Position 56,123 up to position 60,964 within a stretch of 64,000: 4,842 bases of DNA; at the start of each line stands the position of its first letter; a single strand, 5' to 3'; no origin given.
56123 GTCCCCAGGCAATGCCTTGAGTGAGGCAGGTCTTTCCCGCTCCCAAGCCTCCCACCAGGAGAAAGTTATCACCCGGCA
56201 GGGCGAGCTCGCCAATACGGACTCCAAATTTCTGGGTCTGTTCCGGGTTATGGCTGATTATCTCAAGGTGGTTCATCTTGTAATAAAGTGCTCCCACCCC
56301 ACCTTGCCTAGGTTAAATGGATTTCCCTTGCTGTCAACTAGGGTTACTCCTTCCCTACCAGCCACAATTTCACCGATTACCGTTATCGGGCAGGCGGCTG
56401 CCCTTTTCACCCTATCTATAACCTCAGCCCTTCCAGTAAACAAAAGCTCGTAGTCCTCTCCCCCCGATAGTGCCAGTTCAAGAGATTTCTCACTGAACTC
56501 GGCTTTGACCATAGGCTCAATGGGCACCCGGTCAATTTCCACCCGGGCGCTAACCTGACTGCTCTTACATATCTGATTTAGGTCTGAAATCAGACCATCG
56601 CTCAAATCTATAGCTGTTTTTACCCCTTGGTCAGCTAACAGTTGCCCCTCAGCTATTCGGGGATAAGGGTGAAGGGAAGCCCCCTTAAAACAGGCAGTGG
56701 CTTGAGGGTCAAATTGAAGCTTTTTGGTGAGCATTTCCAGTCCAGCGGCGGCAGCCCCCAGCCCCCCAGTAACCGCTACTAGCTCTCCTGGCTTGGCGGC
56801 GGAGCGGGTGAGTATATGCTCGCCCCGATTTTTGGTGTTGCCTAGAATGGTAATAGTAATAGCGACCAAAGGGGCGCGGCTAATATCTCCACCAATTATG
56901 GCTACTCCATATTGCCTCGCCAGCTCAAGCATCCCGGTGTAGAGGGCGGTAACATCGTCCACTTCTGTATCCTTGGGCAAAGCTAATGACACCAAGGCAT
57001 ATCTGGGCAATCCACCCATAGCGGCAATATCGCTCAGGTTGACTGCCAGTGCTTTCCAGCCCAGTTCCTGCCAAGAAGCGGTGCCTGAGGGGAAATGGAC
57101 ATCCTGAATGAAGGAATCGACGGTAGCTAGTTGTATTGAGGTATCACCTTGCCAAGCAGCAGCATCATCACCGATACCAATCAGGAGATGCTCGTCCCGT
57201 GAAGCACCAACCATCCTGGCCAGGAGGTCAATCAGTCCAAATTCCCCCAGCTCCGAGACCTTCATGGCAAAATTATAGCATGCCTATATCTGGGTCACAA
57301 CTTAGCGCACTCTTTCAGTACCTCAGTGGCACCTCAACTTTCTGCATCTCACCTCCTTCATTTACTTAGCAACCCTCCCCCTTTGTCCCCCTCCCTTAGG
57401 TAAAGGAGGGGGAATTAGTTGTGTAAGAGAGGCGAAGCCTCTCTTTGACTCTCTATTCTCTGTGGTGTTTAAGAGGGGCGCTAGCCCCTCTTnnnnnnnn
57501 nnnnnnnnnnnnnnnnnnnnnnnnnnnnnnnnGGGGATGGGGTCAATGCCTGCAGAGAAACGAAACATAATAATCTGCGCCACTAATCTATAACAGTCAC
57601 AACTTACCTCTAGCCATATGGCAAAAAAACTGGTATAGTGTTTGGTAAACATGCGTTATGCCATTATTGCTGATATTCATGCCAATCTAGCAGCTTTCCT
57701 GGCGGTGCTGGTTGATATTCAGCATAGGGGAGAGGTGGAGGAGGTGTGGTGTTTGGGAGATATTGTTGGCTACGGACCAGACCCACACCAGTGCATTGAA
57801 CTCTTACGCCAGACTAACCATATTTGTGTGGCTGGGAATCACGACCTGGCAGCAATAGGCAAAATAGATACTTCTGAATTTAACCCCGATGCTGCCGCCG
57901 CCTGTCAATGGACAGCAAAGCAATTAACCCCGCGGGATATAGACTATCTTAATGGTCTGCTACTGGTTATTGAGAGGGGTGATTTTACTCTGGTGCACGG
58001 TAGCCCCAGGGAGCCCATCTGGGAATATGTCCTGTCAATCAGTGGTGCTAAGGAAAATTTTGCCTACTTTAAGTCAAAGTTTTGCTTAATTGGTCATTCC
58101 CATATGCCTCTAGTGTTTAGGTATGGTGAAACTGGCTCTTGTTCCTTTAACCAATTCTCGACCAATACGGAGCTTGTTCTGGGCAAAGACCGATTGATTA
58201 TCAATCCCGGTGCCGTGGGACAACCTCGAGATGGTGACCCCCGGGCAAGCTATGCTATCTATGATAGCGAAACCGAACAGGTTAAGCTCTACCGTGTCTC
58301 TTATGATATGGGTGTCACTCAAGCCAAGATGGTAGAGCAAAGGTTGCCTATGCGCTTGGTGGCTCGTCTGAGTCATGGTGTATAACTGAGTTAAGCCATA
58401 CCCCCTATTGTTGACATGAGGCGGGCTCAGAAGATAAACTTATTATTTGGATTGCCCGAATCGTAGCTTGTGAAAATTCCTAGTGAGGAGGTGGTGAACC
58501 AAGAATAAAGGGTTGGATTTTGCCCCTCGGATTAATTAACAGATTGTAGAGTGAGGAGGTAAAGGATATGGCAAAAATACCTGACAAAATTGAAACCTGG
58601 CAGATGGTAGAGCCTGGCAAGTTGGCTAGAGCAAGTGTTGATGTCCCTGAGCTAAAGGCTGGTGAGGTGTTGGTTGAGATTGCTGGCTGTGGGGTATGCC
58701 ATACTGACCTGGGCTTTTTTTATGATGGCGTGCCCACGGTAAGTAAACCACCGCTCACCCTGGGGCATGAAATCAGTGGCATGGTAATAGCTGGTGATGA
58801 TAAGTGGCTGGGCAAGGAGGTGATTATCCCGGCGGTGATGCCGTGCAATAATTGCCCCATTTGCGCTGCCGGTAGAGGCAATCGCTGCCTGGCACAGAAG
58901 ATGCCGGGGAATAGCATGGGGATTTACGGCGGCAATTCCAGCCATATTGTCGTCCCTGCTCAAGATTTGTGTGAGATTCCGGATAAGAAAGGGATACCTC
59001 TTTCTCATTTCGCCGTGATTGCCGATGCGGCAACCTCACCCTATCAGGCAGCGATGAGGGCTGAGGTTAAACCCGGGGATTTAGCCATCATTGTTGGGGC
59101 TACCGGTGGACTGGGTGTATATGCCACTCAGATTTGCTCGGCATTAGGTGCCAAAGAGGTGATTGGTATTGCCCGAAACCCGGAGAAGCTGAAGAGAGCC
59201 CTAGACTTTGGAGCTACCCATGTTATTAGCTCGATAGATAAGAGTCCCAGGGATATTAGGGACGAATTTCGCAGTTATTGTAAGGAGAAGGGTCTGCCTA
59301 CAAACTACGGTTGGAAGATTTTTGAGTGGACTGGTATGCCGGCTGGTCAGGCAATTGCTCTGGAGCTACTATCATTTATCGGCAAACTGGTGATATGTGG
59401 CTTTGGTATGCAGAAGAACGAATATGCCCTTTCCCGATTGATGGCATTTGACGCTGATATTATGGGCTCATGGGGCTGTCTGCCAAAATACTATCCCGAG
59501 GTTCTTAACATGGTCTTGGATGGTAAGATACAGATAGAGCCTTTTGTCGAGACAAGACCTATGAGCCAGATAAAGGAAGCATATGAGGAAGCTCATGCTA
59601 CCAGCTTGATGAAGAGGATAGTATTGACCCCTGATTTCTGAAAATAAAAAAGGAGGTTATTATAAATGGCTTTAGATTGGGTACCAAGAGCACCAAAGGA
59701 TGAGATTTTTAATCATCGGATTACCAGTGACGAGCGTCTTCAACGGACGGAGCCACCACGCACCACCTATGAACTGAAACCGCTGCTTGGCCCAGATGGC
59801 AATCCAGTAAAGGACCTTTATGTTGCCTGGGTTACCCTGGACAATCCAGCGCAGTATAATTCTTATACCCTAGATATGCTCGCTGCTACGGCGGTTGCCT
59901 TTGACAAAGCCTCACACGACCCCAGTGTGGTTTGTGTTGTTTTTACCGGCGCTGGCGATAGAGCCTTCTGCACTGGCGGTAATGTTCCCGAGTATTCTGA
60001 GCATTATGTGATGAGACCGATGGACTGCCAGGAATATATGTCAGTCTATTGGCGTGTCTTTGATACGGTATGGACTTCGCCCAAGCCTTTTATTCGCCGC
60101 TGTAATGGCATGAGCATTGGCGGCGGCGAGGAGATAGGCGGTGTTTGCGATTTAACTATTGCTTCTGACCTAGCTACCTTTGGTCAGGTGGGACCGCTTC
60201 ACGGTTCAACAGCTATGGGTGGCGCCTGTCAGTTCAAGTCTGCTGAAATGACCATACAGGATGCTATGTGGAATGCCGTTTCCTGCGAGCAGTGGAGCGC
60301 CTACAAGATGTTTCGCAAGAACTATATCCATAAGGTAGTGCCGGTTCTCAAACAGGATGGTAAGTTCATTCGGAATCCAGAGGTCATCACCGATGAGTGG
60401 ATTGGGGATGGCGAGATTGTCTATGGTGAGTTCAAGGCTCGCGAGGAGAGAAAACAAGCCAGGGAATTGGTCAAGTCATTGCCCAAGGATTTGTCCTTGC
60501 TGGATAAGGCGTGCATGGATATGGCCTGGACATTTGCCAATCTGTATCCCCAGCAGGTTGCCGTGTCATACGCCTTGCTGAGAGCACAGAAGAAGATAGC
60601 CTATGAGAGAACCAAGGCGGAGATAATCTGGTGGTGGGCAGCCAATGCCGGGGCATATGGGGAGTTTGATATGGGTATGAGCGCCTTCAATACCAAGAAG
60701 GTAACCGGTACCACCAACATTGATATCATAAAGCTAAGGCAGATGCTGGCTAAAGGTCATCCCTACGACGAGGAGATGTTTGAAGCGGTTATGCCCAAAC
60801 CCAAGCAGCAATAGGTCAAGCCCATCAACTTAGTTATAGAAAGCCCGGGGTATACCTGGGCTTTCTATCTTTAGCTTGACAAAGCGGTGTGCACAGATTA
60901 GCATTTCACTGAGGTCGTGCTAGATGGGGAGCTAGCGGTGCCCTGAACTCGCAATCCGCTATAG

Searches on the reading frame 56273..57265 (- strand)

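Call 90: search_protein_families(library=pfam, proteins=[window:56273-57265:-], max_evalue=1e-8)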
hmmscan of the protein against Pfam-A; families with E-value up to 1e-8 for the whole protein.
window:56273-57265:- (330 aa): 2 families
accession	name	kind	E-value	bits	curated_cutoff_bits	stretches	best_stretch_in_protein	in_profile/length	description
PF00586.29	AIRS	-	5.4e-25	88.4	24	1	32-142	1-110/112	AIR synthase related protein, N-terminal domain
PF02769.27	AIRS_C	-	8.5e-11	42.7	23.1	1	158-307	1-152/156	AIR synthase related protein, C-terminal domain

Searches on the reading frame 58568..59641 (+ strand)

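Call 90: search_protein_families(library=pfam, proteins=[window:58568-59641:+], max_evalue=1e-8)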
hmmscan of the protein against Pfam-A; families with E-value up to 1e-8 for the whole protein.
window:58568-59641:+ (357 aa): 2 families
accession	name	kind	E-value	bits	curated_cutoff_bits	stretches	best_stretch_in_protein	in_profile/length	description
PF00107.32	ADH_zinc_N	-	1.3e-21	77.3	31.8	1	181-316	1-127/129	Zinc-binding dehydrogenase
PF08240.17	ADH_N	-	4.9e-21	75.4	23.5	1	31-139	2-104/104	Alcohol dehydrogenase GroES-like domain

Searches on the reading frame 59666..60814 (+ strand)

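Call 90: search_protein_families(library=pfam, proteins=[window:59666-60814:+], max_evalue=1e-8)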
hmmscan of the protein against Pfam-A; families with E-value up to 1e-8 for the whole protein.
window:59666-60814:+ (382 aa): 2 families
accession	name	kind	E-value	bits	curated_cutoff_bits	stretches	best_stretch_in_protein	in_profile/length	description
PF00378.25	ECH_1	-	3.6e-24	85.9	27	1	53-229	6-178/251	Enoyl-CoA hydratase/isomerase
PF16113.10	ECH_2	-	1.3e-17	64.7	27.2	1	54-172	2-120/335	Enoyl-CoA hydratase/isomerase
